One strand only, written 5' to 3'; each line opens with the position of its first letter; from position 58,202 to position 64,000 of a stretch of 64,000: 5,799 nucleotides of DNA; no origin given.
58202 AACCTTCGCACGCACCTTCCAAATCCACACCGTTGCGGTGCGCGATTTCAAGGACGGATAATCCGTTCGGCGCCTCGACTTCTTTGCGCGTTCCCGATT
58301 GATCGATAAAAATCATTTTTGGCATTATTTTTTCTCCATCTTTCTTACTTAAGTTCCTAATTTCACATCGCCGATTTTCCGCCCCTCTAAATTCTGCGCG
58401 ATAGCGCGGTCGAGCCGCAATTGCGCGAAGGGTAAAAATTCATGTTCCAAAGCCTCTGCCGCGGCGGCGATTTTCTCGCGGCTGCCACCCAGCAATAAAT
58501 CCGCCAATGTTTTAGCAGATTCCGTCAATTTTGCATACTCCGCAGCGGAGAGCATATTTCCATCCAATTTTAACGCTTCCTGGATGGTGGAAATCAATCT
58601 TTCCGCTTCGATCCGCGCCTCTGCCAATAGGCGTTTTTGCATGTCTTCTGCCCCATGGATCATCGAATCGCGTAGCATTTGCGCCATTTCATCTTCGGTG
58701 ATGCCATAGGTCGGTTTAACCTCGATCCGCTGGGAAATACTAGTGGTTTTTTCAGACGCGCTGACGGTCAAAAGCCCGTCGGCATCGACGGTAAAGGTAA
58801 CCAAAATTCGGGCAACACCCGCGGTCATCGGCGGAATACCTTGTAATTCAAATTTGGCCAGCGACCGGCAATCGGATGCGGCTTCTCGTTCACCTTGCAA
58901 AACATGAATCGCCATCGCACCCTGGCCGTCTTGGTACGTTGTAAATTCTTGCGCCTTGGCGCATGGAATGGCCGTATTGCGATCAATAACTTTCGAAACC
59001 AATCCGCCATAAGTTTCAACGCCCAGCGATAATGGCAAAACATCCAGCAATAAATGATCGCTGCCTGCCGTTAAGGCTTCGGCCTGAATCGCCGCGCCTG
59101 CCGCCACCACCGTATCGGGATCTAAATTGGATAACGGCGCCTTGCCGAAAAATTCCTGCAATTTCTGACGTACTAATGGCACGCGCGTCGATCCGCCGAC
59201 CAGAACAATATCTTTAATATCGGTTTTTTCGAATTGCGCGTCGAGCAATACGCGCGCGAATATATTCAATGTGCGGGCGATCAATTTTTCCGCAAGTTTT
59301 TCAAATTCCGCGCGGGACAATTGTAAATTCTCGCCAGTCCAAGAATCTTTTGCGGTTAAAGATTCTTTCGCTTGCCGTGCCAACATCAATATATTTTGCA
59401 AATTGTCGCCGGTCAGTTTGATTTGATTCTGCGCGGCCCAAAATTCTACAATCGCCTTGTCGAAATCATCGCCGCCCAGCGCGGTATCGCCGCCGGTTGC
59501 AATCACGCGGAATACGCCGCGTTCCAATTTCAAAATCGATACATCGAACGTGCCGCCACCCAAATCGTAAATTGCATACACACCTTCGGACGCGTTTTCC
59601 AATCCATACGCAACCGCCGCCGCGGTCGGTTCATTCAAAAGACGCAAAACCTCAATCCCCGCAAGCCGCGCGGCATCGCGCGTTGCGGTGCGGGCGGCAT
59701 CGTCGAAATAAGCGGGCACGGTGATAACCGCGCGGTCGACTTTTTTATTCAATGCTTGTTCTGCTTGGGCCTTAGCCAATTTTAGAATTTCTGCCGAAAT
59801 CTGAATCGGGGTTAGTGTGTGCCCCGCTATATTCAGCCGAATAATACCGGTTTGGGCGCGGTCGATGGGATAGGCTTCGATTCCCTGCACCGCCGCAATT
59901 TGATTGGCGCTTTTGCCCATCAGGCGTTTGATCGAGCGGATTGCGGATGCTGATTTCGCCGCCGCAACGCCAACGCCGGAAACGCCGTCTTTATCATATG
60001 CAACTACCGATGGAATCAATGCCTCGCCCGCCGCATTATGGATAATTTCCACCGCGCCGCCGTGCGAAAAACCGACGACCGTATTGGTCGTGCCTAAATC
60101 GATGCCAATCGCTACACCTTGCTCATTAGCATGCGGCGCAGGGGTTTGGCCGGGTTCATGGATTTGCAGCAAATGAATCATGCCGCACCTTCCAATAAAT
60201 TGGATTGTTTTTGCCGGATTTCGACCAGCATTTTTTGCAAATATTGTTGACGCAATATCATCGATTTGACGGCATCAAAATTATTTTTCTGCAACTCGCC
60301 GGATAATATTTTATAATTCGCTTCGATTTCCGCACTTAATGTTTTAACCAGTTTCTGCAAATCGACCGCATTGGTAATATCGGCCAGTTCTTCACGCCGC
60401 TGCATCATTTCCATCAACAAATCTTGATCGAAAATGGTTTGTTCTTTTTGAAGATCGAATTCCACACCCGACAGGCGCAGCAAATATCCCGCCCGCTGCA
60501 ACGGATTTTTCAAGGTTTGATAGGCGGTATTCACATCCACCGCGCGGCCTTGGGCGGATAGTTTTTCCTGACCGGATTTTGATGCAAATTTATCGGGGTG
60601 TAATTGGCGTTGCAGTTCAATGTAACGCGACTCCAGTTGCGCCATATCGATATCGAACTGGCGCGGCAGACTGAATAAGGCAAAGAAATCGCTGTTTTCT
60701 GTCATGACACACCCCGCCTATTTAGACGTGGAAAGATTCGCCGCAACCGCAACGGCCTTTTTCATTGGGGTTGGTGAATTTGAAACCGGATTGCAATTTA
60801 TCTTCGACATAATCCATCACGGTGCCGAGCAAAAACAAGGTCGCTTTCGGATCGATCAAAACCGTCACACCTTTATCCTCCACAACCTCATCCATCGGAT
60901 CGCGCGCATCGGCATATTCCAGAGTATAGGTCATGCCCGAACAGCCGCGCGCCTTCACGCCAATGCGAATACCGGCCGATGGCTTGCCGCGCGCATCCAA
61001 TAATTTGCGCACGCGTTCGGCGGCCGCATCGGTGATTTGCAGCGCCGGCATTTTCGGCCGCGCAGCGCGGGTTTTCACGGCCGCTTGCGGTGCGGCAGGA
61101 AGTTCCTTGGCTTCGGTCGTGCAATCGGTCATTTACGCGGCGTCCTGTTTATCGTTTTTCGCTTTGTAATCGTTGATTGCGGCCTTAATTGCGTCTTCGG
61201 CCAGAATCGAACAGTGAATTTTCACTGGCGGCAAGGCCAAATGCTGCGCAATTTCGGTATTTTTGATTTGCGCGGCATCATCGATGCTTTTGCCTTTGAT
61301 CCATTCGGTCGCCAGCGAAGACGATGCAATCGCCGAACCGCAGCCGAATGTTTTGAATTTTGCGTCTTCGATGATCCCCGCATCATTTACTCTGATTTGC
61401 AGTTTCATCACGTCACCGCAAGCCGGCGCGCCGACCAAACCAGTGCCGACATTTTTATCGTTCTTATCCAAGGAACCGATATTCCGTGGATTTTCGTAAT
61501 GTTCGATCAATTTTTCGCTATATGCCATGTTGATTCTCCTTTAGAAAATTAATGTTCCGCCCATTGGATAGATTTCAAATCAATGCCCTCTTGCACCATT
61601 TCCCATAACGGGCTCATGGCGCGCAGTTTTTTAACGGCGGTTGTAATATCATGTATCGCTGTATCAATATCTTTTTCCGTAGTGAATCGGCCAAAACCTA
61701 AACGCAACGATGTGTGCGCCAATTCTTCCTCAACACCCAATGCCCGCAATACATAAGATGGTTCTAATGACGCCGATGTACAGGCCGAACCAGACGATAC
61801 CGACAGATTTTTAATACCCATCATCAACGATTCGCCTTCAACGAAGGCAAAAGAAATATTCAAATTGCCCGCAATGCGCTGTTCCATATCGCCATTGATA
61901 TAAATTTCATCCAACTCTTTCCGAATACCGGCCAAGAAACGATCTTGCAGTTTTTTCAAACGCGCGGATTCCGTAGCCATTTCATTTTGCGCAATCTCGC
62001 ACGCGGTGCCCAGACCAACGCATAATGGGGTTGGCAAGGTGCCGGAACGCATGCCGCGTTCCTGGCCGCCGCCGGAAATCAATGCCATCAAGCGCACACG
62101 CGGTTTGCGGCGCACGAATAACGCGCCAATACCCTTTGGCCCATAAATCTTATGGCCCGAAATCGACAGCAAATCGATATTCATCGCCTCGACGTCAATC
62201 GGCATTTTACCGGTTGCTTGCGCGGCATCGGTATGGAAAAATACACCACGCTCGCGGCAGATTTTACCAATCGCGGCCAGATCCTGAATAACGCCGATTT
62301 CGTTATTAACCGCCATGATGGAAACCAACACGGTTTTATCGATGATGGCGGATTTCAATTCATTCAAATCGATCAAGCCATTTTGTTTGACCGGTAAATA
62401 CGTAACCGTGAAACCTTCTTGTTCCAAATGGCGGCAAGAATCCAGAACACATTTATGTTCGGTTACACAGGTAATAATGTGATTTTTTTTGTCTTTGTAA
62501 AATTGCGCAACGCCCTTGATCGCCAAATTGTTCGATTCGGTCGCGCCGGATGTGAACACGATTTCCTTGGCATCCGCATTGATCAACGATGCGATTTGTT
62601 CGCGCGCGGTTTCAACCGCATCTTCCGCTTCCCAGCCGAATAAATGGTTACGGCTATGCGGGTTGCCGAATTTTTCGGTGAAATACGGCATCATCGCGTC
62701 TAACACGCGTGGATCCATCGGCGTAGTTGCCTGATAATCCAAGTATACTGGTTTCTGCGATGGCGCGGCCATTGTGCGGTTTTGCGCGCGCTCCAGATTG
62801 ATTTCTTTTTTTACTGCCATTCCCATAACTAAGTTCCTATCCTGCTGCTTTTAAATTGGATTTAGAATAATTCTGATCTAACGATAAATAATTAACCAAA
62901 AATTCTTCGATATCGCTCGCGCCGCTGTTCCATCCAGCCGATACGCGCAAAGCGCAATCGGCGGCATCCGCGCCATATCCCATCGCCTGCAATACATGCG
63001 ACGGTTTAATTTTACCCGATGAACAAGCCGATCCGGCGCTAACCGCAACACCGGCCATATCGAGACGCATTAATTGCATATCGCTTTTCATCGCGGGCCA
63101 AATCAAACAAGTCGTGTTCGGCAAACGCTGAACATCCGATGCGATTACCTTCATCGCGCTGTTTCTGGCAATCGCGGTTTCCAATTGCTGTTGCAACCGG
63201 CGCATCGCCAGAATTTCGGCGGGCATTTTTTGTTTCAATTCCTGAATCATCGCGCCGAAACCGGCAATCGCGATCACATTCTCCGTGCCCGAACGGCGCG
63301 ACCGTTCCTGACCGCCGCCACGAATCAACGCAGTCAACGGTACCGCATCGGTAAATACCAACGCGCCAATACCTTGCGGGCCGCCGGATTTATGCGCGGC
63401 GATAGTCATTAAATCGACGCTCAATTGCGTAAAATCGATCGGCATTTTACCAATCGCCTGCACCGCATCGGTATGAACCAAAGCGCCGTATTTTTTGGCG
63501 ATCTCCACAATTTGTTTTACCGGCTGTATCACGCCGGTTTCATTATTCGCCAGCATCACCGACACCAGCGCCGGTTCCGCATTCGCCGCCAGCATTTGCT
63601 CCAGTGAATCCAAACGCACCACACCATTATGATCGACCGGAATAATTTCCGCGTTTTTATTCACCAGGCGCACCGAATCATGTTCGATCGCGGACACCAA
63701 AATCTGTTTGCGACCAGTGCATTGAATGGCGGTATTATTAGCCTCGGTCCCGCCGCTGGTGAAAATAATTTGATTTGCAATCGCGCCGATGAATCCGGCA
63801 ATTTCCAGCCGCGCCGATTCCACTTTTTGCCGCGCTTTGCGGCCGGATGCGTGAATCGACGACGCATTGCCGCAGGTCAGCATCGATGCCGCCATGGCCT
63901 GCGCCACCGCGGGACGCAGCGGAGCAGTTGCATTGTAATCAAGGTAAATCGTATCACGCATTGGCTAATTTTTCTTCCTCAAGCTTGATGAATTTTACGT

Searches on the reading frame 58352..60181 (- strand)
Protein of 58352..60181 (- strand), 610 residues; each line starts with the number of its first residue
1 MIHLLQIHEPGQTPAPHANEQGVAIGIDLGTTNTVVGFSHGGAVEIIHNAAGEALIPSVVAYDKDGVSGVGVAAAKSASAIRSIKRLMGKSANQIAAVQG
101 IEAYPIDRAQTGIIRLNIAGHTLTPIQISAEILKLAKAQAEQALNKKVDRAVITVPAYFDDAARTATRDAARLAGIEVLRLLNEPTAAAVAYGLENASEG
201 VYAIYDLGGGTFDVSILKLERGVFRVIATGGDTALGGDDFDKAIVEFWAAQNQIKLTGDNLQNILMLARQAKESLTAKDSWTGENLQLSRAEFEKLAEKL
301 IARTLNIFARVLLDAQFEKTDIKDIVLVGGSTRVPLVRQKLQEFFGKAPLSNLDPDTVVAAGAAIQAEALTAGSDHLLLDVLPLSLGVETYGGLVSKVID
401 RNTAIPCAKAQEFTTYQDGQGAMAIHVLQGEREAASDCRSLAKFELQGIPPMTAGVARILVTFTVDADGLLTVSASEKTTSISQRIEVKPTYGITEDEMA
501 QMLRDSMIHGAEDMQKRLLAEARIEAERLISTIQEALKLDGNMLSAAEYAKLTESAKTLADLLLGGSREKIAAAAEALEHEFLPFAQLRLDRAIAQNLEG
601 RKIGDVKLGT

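Call 33: search_protein_families(library=pfam, proteins=[window:58352-60181:-], max_evalue=0.001)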
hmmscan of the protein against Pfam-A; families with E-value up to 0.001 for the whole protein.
window:58352-60181:- (610 aa): 2 families
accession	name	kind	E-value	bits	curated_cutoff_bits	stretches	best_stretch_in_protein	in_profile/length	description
PF00012.26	HSP70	-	1.8e-167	558.6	20.6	1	24-586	1-594/599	Hsp70 protein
PF06723.19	MreB_Mbl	-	1.3e-18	67.4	27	1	24-370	3-322/327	MreB/Mbl protein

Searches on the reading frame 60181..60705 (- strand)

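Call 60: search_protein_families(library=pfam, proteins=[window:60181-60705:-], max_evalue=0.01)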
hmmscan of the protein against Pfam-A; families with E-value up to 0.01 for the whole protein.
window:60181-60705:- (175 aa): 3 families
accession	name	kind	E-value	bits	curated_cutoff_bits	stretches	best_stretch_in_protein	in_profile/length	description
PF07743.18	HSCB_C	-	2.6e-11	44.2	22.1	1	93-163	2-73/74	HSCB C-terminal oligomerisation domain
PF00226.36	DnaJ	-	1.1e-07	32.2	27.8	1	10-74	5-62/63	DnaJ domain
PF20428.3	Sey1_3HB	-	0.0064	15.9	24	1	39-149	63-169/419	Sey1 three-helix bundle domain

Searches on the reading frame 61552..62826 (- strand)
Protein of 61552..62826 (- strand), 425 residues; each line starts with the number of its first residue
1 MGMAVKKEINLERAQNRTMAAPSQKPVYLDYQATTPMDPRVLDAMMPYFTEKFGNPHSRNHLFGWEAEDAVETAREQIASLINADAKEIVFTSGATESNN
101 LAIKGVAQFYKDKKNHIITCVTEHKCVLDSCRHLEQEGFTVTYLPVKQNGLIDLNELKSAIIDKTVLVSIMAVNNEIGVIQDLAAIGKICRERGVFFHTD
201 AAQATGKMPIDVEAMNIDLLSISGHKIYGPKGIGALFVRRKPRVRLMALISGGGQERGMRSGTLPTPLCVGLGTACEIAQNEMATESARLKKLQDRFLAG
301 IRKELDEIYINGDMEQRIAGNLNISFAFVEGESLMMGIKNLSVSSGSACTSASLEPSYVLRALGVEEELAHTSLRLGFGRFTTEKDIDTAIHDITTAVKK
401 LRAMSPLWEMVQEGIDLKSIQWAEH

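Call 60: search_protein_families(library=pfam, proteins=[window:61552-62826:-], max_evalue=0.01)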
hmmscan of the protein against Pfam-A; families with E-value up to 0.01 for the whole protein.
window:61552-62826:- (425 aa): 4 families
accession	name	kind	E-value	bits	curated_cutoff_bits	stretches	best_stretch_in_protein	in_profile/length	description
PF00266.25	Aminotran_5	-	2.1e-89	300.5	21.5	1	27-388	1-369/371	Aminotransferase class-V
PF01212.27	Beta_elim_lyase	-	7.9e-07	29.1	27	1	74-226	37-199/288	Beta-eliminating lyase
PF01041.23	DegT_DnrJ_EryC1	-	3.4e-06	26.9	19.8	1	87-206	40-151/360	DegT/DnrJ/EryC1/StrS aminotransferase family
PF01053.26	Cys_Met_Meta_PP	-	0.0021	17.1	27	1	73-208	56-181/381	Cys/Met metabolism PLP-dependent enzyme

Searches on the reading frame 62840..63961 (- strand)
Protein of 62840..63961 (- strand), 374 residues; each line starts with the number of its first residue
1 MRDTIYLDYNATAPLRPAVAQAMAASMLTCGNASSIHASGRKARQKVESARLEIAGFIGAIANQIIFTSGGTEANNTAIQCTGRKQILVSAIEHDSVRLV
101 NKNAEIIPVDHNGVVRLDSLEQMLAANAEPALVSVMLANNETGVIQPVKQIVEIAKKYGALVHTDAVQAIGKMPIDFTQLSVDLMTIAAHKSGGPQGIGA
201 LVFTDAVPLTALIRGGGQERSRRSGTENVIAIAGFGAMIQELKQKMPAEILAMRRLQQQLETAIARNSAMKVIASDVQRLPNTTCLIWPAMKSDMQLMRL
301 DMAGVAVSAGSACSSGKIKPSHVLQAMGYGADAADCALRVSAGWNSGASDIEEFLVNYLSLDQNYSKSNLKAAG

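Call 60: search_protein_families(library=pfam, proteins=[window:62840-63961:-], max_evalue=0.01)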
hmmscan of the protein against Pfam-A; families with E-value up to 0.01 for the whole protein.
window:62840-63961:- (374 aa): 3 families
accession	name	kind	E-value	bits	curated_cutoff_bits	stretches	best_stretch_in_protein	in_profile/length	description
PF00266.25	Aminotran_5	-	1.9e-64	218.4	21.5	1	5-354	1-371/371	Aminotransferase class-V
PF00155.27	Aminotran_1_2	-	1.5e-07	31.4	19.7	1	48-167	45-187/361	Aminotransferase class I and II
PF01212.27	Beta_elim_lyase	-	2.2e-06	27.7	27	1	63-207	48-214/288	Beta-eliminating lyase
